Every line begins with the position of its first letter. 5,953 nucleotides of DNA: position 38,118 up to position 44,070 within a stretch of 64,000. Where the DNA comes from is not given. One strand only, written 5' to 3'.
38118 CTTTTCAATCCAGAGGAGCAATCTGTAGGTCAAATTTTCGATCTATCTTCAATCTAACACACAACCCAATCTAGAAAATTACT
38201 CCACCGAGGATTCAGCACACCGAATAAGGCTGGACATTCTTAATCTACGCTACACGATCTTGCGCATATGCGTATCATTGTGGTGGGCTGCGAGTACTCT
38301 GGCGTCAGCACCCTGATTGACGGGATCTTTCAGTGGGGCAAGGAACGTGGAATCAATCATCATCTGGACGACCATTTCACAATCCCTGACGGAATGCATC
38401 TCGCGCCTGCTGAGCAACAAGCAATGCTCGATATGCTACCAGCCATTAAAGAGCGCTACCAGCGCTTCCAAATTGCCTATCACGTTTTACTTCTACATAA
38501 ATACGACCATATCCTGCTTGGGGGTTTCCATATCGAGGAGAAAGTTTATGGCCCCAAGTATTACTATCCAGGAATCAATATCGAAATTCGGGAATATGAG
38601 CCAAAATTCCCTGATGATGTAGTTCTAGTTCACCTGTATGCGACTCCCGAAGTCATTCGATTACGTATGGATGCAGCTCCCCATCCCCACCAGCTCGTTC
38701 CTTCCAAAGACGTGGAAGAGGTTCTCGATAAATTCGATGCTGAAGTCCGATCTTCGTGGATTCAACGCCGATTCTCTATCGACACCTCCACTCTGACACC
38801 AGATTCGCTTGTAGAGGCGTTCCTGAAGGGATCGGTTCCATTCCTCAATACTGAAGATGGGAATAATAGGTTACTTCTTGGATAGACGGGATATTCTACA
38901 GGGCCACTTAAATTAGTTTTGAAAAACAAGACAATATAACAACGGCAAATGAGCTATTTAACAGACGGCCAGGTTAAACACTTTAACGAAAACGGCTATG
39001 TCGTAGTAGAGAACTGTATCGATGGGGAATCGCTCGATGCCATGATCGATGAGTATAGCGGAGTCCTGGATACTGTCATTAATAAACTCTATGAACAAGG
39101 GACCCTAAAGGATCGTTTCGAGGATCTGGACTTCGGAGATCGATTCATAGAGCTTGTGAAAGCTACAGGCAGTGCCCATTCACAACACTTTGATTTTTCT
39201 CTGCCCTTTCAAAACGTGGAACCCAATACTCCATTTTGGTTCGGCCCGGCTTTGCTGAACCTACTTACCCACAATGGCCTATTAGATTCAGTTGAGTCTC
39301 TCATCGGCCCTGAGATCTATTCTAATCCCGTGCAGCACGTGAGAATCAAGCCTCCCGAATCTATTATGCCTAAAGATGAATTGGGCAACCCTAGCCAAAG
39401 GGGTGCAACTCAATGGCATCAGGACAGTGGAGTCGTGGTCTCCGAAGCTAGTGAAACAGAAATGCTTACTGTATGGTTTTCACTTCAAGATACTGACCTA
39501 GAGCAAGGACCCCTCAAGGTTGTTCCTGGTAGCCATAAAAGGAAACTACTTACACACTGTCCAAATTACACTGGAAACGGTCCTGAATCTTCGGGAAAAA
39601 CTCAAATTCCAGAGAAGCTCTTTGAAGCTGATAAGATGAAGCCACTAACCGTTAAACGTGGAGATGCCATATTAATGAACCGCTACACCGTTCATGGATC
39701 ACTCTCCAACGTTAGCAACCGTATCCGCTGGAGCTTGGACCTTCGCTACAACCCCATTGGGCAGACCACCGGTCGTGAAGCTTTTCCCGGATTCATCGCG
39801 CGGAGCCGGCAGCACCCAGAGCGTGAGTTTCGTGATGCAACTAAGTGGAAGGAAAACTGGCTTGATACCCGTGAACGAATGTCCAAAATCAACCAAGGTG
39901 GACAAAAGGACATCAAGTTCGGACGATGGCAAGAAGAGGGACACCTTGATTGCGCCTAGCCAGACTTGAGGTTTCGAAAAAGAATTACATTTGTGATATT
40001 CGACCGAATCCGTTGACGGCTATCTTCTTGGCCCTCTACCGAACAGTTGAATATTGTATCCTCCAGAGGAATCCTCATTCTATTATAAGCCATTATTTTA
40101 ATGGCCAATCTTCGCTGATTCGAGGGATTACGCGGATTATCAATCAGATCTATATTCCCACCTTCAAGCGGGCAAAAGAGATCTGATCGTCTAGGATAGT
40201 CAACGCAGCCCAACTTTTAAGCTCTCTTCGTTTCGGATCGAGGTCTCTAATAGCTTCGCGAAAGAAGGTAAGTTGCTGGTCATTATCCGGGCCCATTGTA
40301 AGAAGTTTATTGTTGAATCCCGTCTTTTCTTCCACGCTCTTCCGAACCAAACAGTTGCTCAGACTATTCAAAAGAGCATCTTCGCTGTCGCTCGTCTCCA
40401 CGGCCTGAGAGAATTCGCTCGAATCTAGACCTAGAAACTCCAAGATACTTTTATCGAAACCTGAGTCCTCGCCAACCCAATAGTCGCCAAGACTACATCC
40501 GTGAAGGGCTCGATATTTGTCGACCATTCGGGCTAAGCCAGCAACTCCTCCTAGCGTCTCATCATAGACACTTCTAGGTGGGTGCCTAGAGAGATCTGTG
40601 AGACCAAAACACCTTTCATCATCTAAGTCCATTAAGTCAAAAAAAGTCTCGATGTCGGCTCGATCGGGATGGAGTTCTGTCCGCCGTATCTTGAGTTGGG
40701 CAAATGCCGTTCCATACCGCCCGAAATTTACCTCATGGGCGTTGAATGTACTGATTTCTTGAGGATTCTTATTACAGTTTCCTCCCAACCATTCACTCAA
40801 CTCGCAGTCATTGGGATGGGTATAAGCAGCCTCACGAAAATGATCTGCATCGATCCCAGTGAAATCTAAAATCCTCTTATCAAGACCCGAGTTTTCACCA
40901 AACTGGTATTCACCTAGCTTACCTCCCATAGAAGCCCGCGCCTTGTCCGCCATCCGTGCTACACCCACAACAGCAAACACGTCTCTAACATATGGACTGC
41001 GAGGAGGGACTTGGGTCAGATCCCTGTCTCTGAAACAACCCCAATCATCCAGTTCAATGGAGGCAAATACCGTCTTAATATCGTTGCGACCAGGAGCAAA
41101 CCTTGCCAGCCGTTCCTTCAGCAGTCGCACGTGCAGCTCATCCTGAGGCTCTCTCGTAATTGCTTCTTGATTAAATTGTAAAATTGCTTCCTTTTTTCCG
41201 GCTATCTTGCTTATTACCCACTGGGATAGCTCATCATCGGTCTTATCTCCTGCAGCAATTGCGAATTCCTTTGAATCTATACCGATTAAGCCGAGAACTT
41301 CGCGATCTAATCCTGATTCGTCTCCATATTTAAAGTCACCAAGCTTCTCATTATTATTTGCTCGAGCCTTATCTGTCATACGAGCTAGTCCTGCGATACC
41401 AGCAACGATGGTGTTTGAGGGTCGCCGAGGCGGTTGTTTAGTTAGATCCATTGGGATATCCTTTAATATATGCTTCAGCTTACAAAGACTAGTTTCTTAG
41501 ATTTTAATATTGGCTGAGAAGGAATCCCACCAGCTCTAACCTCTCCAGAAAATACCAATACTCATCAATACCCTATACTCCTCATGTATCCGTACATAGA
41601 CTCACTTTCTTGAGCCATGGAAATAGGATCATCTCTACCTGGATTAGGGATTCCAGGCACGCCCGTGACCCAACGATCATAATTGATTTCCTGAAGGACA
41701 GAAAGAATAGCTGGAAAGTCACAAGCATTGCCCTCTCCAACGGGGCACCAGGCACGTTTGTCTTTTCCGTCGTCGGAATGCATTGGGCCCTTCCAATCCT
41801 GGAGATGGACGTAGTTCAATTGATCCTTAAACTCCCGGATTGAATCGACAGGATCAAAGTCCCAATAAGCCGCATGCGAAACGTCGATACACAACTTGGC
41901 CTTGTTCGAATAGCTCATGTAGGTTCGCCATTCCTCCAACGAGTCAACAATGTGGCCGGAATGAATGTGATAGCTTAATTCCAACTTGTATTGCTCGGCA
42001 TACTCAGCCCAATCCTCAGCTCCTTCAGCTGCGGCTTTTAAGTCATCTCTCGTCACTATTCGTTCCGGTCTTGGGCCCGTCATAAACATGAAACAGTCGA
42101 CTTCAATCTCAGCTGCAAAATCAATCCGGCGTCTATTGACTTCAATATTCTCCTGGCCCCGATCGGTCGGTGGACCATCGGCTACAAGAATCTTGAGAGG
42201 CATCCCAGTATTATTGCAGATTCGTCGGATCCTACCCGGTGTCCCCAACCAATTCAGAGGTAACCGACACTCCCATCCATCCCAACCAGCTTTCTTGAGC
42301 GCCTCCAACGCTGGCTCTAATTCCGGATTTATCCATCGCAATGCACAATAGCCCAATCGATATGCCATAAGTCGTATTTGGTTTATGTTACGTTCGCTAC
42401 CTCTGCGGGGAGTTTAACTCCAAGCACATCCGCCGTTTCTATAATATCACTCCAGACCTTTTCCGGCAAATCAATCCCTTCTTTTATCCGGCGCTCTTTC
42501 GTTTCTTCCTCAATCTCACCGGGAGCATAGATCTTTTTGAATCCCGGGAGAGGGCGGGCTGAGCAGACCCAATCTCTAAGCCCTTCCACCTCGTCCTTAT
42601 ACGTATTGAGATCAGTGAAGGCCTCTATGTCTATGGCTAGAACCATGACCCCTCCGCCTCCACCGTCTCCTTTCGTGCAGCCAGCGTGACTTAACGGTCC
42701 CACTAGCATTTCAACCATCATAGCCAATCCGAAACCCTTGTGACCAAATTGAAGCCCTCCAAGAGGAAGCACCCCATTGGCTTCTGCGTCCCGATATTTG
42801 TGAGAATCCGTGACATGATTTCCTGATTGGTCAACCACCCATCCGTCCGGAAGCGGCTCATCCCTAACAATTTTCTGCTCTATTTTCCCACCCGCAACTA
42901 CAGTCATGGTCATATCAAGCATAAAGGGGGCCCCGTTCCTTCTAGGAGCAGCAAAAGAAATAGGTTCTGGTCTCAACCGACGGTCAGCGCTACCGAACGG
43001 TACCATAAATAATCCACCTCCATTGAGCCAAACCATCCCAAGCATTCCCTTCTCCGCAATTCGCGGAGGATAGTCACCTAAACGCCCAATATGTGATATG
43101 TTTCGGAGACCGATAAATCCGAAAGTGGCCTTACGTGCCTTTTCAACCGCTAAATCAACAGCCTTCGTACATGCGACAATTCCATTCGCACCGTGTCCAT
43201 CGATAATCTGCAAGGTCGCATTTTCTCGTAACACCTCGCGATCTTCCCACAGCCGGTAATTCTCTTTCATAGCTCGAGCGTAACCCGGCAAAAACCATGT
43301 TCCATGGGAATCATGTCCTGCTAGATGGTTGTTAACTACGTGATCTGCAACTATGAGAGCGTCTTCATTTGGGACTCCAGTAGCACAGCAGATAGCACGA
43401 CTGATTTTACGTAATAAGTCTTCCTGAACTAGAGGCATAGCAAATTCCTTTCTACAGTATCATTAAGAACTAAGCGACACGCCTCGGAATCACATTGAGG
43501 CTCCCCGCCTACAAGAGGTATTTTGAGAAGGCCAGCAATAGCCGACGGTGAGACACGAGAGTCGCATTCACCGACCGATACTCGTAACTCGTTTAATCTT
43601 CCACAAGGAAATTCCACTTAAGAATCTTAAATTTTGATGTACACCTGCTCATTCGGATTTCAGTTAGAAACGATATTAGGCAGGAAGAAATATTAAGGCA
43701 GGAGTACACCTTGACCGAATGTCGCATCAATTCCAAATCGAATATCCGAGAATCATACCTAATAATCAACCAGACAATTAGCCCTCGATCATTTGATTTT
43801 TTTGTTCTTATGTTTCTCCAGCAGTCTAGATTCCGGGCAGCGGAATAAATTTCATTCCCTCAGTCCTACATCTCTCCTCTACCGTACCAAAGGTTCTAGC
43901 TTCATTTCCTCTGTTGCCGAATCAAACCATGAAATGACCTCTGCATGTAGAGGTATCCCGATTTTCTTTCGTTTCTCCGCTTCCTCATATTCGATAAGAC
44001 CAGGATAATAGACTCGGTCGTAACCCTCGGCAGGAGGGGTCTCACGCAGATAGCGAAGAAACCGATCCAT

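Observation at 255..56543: Regulator-free 56-kb collection of catabolic enzyme paralogs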

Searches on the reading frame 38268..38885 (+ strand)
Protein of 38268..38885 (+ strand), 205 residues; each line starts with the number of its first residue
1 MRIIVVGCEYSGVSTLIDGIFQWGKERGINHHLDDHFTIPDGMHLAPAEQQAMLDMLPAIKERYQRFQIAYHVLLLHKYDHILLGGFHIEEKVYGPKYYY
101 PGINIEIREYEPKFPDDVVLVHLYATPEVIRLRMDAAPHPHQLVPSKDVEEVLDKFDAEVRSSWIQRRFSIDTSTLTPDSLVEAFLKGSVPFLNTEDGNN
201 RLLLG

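Call 7: search_protein_families(library=pfam, proteins=[window:38268-38885:+], max_evalue=0.001)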
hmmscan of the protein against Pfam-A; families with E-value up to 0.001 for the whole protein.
window:38268-38885:+ (205 aa): 0 families

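Call 10: search_protein_families(library=pfam, proteins=[window:38268-38885:+], max_evalue=0.1)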
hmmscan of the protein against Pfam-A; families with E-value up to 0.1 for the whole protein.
window:38268-38885:+ (205 aa): 0 families

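Call 45: search_solved_structures(query=window:38268-38885:+, max_evalue=1)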
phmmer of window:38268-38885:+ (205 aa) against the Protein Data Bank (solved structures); distinct sequences matched with E-value up to 1: 5.
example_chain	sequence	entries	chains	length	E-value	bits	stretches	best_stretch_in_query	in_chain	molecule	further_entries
2axp_A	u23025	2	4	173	0.0039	20.2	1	72-182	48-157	hypothetical protein BSU20280 | SPBc2 prophage-derived uncharacterized protein yorR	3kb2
8oin_BR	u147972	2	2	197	0.67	12.9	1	61-153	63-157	39S ribosomal protein L13, mitochondrial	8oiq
4ce4_N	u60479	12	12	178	0.74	12.8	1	61-154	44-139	MRPL13 | MITORIBOSOMAL PROTEIN UL13M, MRPL13 | 39S ribosomal protein L13, mitochondrial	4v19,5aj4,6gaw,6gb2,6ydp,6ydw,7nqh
3fb2_A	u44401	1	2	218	0.81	12.7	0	138-200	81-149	Spectrin alpha chain, brain spectrin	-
2gk4_A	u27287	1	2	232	0.94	12.4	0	53-149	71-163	conserved hypothetical protein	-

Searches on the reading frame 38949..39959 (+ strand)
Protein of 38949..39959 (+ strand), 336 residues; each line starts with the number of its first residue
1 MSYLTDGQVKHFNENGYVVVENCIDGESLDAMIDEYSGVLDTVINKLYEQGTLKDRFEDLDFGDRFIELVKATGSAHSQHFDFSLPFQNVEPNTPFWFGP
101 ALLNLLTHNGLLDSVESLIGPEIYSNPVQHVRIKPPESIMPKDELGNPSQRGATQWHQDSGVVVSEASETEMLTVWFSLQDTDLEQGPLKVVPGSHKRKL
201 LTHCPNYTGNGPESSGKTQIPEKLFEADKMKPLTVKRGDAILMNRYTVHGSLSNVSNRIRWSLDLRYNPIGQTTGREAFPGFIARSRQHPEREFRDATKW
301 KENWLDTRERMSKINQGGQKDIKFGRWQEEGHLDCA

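Call 7: search_protein_families(library=pfam, proteins=[window:38949-39959:+], max_evalue=0.001)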
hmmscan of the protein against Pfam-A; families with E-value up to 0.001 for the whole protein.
window:38949-39959:+ (336 aa): 1 family
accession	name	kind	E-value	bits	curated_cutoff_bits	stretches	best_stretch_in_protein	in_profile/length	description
PF05721.19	PhyH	-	7.1e-25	89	22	1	12-260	1-211/213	Phytanoyl-CoA dioxygenase (PhyH)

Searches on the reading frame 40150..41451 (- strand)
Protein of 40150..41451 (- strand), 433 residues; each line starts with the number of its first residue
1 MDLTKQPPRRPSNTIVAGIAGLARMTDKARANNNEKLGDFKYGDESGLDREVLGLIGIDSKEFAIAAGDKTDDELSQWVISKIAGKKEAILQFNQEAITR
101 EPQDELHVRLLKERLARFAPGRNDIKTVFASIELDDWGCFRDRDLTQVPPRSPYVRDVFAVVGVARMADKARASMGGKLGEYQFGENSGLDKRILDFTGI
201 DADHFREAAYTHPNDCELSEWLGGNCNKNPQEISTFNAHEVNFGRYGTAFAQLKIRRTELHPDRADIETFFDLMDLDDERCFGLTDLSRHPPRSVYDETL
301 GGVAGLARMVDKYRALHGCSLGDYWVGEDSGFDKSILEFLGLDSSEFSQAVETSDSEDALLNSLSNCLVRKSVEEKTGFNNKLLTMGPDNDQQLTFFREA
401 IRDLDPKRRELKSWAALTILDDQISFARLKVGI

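Call 7: search_protein_families(library=pfam, proteins=[window:40150-41451:-], max_evalue=0.001)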
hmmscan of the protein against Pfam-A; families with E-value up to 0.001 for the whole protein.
window:40150-41451:- (433 aa): 1 family
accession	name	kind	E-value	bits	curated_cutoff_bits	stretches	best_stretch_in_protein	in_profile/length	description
PF16798.10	DUF5069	-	3.6e-72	241.2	27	3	149-280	3-133/133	Domain of unknown function (DUF5069)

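Call 57: find_related_loci(query=window:40150-41451:-, collection=metagenome_contigs, flank=10000)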
Query window:40150-41451:- (433 aa) in metagenome_contigs; peptide patterns used: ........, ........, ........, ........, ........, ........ (x = any residue, [..] = any of these).
68 stretches matched a pattern; 10 encode a relative of the query (tblastn E <= 1e-3); 10 distinct loci.
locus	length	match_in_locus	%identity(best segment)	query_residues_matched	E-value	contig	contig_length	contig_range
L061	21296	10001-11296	90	1-432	0e+0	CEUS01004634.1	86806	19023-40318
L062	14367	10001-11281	49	1-427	4e-128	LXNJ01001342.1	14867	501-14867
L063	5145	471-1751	48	1-427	1e-127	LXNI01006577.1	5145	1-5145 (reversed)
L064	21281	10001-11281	49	1-427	2e-123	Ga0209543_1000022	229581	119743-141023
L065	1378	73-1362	48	1-429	2e-130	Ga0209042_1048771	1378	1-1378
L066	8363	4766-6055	45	1-430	3e-118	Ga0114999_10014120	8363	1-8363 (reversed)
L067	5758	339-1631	42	1-433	1e-102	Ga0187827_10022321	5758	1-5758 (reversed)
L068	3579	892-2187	42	1-433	1e-102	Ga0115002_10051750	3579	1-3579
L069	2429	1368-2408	46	1-418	7e-92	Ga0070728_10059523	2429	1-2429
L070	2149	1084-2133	44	1-418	6e-88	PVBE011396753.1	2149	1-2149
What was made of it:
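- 40150..41451 (-): Protein made of three tandem DUF5069 domains. Calls 7, 57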

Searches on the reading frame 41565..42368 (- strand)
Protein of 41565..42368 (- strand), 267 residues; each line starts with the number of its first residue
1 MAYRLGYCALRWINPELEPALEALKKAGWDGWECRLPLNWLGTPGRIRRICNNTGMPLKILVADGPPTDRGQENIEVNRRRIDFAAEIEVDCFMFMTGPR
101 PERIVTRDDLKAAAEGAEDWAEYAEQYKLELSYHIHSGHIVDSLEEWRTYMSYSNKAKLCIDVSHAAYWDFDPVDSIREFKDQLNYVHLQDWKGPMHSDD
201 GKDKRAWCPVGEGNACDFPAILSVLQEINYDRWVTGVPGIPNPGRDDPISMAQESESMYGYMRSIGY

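Call 7: search_protein_families(library=pfam, proteins=[window:41565-42368:-], max_evalue=0.001)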
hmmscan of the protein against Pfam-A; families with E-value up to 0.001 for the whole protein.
window:41565-42368:- (267 aa): 1 family
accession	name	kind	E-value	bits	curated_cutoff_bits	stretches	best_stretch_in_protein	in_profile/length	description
PF01261.30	AP_endonuc_2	-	6.6e-25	88.7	31.1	1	21-235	1-226/249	Xylose isomerase-like TIM barrel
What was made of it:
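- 41565..42368 (-): Xylose-isomerase-like TIM-barrel protein (AP_endonuc_2). Call 7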

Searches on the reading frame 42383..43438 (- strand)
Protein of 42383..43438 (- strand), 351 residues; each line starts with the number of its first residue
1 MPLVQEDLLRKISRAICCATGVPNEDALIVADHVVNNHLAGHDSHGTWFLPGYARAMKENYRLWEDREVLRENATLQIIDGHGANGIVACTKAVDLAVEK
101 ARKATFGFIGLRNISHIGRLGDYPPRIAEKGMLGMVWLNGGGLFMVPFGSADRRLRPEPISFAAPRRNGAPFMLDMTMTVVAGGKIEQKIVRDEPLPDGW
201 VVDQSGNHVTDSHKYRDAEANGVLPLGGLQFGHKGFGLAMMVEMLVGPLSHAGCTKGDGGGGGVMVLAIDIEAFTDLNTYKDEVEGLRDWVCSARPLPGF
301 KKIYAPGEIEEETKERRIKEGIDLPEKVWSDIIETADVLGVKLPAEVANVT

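Call 7: search_protein_families(library=pfam, proteins=[window:42383-43438:-], max_evalue=0.001)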
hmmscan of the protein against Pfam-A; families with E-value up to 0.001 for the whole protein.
window:42383-43438:- (351 aa): 1 family
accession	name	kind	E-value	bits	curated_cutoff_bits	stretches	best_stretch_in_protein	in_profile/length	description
PF02615.19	Ldh_2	-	5.7e-86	289.1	38.8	1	5-332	2-332/333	Malate/L-lactate dehydrogenase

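Call 25: search_protein_families(library=ncbifam, proteins=[window:42383-43438:-], max_evalue=0.00001)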
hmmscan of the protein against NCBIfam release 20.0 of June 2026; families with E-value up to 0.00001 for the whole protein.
window:42383-43438:- (351 aa): 5 families
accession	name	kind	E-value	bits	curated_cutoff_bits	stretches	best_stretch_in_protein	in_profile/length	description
NF007504.0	PRK10098.1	equivalog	2.1e-56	191.2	336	1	6-342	9-347/360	malate/lactate/ureidoglycolate dehydrogenase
NF040650.1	sulfolac_dhydr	equivalog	9.4e-47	159.8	500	1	9-343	8-337/339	L-sulfolactate dehydrogenase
TIGR03175.1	AllD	equivalog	3.7e-44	151.2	496.2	1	5-333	5-332/349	ureidoglycolate dehydrogenase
NF011599.0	PRK15025.1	equivalog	1.5e-43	149.3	356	1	4-332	3-331/349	ureidoglycolate dehydrogenase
NF009750.0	PRK13260.1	equivalog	9.9e-31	107.1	316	1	8-332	7-329/332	3-dehydro-L-gulonate 2-dehydrogenase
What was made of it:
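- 42383..43438 (-): Ldh_2-family dehydrogenase. Calls 7, 25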

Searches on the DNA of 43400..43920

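Call 61: search_rna_families(source=window, start=43400, end=43920, threshold=evalue, max_evalue=1)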
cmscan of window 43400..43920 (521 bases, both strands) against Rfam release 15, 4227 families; matches with E-value up to 1: 0.
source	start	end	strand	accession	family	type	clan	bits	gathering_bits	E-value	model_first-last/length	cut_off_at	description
